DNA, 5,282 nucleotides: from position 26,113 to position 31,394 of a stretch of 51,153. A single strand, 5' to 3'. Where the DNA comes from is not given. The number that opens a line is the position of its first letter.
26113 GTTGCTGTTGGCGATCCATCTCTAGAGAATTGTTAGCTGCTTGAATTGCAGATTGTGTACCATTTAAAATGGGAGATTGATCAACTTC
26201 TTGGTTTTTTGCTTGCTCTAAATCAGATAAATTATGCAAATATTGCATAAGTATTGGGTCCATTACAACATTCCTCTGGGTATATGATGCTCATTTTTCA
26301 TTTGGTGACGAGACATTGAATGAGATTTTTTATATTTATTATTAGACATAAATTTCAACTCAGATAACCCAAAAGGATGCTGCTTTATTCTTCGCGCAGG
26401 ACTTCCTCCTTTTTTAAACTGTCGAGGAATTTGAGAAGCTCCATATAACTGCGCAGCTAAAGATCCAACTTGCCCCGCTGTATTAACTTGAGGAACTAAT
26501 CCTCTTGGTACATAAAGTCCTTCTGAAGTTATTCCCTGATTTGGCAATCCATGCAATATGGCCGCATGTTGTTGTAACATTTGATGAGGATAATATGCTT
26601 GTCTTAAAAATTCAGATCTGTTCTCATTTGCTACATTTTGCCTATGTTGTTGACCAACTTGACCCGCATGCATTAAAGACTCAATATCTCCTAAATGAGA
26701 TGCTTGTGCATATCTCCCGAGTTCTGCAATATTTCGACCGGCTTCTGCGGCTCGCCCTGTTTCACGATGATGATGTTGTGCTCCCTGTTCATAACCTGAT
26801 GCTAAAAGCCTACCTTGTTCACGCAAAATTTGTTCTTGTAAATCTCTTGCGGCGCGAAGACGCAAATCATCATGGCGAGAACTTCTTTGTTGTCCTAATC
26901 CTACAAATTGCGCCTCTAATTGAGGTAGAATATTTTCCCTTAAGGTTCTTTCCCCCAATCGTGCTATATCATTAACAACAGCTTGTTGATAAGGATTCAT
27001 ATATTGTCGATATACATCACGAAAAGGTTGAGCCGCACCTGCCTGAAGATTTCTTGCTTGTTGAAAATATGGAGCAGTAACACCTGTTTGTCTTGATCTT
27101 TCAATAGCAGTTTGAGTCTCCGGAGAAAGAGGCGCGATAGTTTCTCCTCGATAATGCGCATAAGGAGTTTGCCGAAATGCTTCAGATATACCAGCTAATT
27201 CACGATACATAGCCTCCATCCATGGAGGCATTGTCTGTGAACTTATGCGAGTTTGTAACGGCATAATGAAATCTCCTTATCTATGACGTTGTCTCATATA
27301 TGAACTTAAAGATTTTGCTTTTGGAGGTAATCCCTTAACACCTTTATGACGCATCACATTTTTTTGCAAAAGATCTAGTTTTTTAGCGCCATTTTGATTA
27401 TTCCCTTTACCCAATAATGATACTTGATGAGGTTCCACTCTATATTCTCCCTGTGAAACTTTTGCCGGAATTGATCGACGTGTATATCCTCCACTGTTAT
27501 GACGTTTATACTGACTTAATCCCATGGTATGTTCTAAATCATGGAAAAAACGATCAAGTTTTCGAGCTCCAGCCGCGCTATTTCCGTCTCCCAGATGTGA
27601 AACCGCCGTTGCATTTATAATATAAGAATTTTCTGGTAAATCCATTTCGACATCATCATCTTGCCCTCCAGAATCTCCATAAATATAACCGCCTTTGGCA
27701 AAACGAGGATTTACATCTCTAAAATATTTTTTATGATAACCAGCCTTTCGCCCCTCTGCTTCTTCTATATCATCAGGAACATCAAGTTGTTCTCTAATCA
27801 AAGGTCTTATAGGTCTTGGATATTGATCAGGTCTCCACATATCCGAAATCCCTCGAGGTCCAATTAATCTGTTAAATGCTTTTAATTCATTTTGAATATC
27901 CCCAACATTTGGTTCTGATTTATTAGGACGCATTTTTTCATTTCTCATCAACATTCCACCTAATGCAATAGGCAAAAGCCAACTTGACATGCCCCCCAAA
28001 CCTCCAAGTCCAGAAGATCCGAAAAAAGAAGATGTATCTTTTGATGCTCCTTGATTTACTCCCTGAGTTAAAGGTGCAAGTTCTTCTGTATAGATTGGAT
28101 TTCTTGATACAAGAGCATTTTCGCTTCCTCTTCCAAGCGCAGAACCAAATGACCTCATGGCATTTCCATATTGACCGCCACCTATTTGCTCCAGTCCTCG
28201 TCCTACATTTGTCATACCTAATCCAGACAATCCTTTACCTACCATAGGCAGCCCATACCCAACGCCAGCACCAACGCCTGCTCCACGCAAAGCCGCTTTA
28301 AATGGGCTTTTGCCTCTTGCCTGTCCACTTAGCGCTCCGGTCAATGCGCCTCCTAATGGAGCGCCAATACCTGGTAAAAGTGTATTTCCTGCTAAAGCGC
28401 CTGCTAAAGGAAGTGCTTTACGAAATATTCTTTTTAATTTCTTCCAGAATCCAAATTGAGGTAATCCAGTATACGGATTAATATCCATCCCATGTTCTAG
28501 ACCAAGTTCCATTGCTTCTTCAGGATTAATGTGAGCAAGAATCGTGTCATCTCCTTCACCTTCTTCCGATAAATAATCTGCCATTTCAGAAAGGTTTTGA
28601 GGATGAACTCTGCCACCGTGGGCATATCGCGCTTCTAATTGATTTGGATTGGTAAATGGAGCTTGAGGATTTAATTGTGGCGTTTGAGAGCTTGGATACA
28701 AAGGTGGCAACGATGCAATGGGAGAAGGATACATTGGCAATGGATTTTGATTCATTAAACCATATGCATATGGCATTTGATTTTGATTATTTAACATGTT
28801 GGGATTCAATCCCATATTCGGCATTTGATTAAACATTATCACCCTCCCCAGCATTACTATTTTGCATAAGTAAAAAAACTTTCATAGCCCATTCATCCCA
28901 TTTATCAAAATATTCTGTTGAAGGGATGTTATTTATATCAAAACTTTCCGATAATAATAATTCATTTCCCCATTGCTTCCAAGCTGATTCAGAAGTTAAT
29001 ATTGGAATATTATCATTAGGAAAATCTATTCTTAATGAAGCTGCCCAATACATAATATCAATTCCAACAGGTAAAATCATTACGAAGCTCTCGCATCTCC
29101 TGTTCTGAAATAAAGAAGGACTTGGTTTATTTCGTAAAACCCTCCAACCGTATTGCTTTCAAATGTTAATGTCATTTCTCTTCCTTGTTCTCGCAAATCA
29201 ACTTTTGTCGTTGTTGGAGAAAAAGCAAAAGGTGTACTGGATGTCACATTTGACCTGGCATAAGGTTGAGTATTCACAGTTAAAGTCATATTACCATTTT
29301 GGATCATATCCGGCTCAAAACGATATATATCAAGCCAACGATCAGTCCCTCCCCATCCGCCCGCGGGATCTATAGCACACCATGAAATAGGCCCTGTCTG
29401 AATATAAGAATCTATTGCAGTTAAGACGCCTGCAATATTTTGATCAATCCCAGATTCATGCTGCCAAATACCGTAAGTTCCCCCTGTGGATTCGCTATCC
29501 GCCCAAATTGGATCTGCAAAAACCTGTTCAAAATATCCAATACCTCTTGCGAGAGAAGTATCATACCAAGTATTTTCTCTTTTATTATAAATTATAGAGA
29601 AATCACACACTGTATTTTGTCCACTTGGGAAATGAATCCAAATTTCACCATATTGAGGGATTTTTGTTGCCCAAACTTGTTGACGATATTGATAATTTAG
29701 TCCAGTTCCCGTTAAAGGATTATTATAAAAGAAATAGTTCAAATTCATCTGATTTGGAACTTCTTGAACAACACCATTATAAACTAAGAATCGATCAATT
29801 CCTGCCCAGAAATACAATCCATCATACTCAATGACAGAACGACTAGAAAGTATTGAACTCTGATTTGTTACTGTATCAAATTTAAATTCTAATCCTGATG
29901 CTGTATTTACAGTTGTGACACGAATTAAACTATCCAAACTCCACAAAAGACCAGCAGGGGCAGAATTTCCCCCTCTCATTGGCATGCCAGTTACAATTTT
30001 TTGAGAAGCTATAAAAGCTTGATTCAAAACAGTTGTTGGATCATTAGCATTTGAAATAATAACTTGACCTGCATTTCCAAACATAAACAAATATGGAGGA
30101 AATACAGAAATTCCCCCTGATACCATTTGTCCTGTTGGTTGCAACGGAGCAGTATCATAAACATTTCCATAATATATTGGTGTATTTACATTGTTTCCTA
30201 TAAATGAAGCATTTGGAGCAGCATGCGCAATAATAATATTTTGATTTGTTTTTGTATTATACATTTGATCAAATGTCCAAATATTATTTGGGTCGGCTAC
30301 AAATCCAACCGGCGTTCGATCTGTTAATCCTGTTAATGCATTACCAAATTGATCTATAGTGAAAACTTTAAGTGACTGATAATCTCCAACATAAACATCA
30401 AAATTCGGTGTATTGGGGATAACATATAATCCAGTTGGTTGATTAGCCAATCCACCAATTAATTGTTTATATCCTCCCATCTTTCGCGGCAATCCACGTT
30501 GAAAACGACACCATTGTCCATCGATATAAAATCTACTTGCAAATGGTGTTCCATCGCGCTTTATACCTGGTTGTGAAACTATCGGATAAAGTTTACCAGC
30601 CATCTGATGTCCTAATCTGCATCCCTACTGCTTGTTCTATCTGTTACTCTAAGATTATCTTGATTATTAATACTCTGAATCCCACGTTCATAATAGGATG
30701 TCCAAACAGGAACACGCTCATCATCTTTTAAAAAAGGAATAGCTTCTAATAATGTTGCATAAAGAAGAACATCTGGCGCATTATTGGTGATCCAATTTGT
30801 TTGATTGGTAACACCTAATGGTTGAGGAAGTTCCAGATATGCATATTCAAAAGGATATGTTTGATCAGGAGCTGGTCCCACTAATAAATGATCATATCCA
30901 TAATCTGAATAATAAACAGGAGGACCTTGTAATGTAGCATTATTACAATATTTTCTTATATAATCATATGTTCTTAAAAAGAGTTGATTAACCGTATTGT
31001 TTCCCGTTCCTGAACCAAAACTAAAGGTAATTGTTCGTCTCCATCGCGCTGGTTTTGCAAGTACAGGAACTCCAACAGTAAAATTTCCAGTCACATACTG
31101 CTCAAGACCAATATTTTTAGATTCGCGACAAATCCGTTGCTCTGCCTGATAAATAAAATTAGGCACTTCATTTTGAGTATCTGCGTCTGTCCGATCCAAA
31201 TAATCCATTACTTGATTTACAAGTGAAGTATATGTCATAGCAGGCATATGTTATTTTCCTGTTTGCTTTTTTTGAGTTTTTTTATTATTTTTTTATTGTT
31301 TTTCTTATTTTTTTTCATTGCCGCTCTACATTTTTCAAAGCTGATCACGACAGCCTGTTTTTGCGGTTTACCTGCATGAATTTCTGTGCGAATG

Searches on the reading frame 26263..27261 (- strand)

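Call 12: search_protein_families(library=pfam, proteins=[window:26263-27261:-], max_evalue=0.001)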
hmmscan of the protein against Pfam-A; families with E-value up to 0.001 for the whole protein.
window:26263-27261:- (332 aa): 0 families

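Call 21: search_protein_families(library=phrogs, proteins=[window:26263-27261:-], max_evalue=0.00001)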
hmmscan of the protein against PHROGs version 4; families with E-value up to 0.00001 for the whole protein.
window:26263-27261:- (332 aa): 1 family
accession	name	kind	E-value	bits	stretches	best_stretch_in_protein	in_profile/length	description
phrog_4287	-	DNA, RNA and nucleotide metabolism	1.6e-08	35.2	1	7-271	13-312/392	DNA ejection protein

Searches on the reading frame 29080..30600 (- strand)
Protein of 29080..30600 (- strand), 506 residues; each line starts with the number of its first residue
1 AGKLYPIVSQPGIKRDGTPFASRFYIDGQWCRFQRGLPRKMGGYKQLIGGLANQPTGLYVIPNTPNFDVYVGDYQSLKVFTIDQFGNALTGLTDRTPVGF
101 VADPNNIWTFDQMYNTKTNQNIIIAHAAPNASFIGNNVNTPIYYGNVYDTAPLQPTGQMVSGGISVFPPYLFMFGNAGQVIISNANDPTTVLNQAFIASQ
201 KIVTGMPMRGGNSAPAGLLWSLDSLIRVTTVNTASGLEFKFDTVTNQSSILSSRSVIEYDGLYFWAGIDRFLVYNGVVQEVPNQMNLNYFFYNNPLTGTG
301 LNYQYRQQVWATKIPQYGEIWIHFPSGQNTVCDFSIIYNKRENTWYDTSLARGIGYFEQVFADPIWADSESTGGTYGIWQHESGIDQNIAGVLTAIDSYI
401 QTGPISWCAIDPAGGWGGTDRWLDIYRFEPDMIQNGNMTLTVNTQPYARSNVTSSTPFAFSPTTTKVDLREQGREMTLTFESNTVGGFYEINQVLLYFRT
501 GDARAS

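Call 12: search_protein_families(library=pfam, proteins=[window:29080-30600:-], max_evalue=0.001)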
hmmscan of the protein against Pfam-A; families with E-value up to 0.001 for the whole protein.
window:29080-30600:- (506 aa): 0 families

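Call 21: search_protein_families(library=phrogs, proteins=[window:29080-30600:-], max_evalue=0.00001)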
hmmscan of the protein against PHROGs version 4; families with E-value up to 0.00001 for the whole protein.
window:29080-30600:- (506 aa): 1 family
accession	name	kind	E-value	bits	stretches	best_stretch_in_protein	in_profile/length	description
phrog_3287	-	head and packaging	1.7e-21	77.7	1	8-496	9-516/524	virion structural protein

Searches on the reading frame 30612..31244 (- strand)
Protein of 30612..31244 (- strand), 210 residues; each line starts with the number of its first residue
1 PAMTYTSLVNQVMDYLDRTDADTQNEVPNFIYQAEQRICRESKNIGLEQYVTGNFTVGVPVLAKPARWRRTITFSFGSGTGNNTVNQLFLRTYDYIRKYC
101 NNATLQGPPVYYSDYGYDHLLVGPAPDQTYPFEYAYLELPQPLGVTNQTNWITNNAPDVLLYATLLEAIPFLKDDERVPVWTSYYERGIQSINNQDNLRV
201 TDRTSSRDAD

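Call 12: search_protein_families(library=pfam, proteins=[window:30612-31244:-], max_evalue=0.001)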
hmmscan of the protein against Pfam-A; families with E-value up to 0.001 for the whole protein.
window:30612-31244:- (210 aa): 1 family
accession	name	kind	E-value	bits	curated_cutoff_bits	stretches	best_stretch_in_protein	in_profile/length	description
PF24175.2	SU10_adaptor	-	2.6e-29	103.5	27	1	3-197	1-186/194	SU10 adaptor protein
